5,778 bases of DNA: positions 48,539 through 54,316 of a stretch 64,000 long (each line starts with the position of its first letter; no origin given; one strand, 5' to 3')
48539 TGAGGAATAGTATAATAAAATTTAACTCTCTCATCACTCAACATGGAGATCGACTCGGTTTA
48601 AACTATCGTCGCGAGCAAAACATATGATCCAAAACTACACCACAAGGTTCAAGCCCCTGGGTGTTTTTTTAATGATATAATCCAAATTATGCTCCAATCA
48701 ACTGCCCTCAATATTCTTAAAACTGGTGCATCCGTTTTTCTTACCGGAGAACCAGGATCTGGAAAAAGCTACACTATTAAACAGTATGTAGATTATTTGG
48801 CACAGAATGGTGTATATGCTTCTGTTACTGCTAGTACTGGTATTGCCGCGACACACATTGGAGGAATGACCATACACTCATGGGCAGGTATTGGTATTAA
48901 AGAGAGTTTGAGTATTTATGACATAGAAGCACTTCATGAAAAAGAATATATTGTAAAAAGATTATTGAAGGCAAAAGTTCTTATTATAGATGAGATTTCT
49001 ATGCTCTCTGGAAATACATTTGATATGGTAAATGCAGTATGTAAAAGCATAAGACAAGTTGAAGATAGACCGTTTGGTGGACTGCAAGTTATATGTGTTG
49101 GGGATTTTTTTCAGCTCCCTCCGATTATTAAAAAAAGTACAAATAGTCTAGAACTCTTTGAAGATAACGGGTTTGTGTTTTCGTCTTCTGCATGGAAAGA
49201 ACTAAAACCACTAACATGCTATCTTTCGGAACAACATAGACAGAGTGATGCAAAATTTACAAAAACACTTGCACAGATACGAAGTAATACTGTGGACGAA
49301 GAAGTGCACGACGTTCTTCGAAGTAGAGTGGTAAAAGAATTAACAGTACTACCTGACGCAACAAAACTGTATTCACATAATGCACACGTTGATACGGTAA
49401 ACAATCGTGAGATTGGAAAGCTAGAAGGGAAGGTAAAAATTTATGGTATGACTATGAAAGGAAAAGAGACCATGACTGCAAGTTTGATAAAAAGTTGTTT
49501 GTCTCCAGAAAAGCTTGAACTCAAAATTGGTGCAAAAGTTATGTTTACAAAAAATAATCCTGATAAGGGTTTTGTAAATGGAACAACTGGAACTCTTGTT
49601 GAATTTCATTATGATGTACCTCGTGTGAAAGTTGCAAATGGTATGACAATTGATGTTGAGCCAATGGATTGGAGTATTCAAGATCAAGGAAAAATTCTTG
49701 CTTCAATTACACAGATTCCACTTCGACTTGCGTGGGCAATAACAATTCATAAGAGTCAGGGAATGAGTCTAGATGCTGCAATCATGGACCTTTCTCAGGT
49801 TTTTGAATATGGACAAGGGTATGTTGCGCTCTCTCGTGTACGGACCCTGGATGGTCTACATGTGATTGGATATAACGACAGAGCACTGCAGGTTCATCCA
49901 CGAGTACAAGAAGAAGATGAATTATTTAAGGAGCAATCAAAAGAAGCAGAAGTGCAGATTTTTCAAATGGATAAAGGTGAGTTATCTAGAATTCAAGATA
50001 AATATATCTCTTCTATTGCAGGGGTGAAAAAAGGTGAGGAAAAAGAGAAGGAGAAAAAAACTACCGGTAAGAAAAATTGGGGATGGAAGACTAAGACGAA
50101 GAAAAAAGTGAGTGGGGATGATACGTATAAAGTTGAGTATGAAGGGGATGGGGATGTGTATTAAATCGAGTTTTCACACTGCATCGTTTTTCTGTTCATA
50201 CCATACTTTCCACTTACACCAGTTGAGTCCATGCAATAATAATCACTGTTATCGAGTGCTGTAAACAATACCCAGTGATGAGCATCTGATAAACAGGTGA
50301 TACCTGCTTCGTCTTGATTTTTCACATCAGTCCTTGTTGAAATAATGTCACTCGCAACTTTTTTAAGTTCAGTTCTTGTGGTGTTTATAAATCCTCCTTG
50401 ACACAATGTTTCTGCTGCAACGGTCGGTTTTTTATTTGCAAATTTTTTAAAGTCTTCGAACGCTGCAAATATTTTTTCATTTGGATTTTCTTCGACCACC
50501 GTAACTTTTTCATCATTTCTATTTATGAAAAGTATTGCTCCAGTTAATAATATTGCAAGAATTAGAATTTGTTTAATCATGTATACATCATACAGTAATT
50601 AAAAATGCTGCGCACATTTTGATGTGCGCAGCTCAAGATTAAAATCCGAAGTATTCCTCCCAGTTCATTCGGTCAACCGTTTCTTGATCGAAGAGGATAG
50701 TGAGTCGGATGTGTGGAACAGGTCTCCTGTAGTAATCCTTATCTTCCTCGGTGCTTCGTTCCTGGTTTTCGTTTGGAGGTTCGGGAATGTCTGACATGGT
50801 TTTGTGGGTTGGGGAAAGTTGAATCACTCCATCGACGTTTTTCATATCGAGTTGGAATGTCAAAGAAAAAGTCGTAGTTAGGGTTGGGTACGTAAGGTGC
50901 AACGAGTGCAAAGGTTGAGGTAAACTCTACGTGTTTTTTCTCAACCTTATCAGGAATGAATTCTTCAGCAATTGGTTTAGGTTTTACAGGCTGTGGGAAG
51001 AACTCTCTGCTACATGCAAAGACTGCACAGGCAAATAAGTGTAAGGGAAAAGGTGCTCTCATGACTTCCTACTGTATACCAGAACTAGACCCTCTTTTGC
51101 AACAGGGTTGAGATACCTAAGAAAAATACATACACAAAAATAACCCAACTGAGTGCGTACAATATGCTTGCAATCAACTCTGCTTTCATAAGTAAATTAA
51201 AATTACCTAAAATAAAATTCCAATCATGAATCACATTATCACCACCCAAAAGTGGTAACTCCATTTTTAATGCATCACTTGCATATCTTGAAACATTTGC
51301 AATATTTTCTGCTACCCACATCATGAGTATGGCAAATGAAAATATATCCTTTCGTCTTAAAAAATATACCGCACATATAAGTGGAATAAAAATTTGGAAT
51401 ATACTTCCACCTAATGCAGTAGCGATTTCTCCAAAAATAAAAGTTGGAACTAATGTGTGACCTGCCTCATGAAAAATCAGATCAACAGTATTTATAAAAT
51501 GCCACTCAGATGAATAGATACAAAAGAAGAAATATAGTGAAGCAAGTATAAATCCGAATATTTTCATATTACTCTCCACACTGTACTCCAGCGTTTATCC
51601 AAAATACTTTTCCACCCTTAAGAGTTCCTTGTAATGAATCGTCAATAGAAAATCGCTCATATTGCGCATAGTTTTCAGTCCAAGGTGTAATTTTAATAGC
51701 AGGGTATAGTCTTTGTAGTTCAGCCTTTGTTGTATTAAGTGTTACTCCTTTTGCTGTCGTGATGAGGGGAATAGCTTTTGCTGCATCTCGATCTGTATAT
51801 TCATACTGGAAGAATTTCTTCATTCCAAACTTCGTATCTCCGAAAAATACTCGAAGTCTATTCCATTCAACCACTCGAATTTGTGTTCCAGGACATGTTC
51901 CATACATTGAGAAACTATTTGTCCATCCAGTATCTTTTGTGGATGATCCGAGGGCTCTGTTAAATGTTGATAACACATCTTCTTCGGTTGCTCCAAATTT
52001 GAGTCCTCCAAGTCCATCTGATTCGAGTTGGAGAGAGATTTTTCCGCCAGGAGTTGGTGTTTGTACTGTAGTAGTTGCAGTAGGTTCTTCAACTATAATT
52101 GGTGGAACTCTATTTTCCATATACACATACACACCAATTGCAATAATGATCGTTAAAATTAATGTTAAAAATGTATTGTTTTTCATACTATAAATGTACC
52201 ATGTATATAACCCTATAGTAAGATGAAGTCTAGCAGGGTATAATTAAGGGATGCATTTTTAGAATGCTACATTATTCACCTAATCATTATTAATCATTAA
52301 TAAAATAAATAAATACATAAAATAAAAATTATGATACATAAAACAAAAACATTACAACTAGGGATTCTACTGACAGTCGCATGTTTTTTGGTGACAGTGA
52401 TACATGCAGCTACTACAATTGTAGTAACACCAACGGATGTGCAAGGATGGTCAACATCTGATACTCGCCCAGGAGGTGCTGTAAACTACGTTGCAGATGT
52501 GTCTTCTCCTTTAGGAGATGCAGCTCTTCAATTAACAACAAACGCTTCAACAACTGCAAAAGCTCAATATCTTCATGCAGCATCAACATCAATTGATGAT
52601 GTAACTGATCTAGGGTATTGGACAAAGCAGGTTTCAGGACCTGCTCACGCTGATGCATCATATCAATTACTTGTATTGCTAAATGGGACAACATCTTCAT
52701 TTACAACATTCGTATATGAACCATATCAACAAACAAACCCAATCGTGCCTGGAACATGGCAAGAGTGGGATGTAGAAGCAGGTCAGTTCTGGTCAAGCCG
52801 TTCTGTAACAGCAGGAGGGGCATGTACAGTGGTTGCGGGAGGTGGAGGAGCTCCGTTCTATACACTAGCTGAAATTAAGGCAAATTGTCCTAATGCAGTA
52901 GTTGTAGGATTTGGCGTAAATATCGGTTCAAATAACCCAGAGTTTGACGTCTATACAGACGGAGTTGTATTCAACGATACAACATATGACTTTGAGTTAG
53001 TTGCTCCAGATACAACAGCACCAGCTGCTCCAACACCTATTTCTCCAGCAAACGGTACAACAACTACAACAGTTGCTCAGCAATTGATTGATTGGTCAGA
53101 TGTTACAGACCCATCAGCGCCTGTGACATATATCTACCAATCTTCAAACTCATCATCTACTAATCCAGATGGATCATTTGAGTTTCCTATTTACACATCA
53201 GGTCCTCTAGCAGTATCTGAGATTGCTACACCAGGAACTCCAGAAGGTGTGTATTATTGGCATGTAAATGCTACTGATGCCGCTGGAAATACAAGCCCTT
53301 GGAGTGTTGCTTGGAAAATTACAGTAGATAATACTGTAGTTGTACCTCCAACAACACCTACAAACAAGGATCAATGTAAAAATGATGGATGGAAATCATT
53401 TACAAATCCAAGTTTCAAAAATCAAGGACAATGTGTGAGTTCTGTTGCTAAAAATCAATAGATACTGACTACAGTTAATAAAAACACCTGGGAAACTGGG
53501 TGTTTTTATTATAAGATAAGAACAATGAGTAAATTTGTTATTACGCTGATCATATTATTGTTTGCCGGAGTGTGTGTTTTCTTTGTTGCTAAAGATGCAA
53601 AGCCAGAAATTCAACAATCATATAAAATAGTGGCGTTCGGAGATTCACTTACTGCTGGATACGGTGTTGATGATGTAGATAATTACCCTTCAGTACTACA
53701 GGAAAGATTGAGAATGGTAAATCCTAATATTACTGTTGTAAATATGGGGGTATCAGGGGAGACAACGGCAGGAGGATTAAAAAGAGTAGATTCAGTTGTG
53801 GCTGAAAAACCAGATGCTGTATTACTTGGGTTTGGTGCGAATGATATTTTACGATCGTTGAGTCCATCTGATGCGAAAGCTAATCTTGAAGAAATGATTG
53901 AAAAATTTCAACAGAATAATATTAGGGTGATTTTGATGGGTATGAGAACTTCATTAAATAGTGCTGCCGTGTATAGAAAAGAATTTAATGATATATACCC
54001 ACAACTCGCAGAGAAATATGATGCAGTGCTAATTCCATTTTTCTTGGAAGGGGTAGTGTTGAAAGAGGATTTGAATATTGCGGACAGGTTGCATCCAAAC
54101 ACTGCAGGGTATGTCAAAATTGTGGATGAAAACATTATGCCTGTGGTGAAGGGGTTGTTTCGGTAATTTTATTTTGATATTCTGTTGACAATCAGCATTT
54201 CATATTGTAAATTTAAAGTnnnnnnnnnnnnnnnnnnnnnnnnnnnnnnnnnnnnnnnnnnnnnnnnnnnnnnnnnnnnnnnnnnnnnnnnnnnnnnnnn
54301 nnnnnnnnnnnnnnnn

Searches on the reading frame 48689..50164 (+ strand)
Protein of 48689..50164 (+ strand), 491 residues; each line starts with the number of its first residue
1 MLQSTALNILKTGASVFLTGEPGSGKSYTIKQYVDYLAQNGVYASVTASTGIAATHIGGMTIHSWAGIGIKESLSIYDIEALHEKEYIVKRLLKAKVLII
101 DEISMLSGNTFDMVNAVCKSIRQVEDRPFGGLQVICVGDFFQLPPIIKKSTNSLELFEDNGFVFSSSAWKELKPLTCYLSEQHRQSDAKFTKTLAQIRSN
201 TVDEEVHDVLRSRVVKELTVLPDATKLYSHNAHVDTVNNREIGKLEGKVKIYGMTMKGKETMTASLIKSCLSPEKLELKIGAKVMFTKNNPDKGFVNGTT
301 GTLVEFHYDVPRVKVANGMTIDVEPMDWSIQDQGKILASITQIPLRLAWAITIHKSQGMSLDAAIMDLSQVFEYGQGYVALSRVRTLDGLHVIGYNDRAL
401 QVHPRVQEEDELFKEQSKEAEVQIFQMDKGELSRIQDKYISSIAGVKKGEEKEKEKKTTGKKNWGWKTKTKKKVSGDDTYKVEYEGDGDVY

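Call 43: search_protein_families(library=pfam, proteins=[window:48689-50164:+], max_evalue=0.001)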
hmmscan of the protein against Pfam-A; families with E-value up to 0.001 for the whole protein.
window:48689-50164:+ (491 aa): 9 families
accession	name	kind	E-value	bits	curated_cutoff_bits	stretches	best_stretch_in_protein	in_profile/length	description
PF05970.20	PIF1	-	6.1e-36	124.5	25.9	1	10-193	19-197/223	PIF1-like helicase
PF13245.12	AAA_19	-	6.3e-13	49.5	25.1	1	5-146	3-132/134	AAA domain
PF13604.12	AAA_30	-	2e-12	47.7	27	1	6-210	9-181/191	AAA domain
PF21530.3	Pif1_2B_dom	-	1.6e-07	31.4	23.9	1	265-306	5-47/47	DNA helicase Pif1, 2B domain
PF13401.12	AAA_22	-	9.8e-07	29.6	27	1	12-138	4-122/130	AAA domain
PF18335.7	SH3_13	-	2.2e-05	24.6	41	1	278-312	26-60/65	ATP-dependent RecD-like DNA helicase SH3 domain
PF07728.20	AAA_5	-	2.6e-05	24.7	22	1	16-117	2-89/139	AAA domain (dynein-related subfamily)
PF13191.12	AAA_16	-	0.00051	21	32.6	0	12-45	21-56/167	AAA ATPase domain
PF20720.3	nSTAND3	-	0.00062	19.9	27.2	0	5-42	9-46/155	Novel STAND NTPase 3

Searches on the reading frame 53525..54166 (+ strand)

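Call 43: search_protein_families(library=pfam, proteins=[window:53525-54166:+], max_evalue=0.001)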
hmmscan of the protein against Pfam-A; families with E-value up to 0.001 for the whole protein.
window:53525-54166:+ (213 aa): 4 families
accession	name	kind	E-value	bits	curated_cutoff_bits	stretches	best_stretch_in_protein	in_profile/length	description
PF13472.12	Lipase_GDSL_2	-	2.2e-33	116.7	32.9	1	37-196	1-176/178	GDSL-like Lipase/Acylhydrolase family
PF00657.28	Lipase_GDSL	-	2.8e-24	86.8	23.6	1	35-201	1-206/208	GDSL-like Lipase/Acylhydrolase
PF25182.1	NonGDSL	-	5e-09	36.2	80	1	31-150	26-149/220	Non-GDSL lipase-like family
PF17182.10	OSK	-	2.1e-05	24.3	27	1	70-145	46-120/202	OSK domain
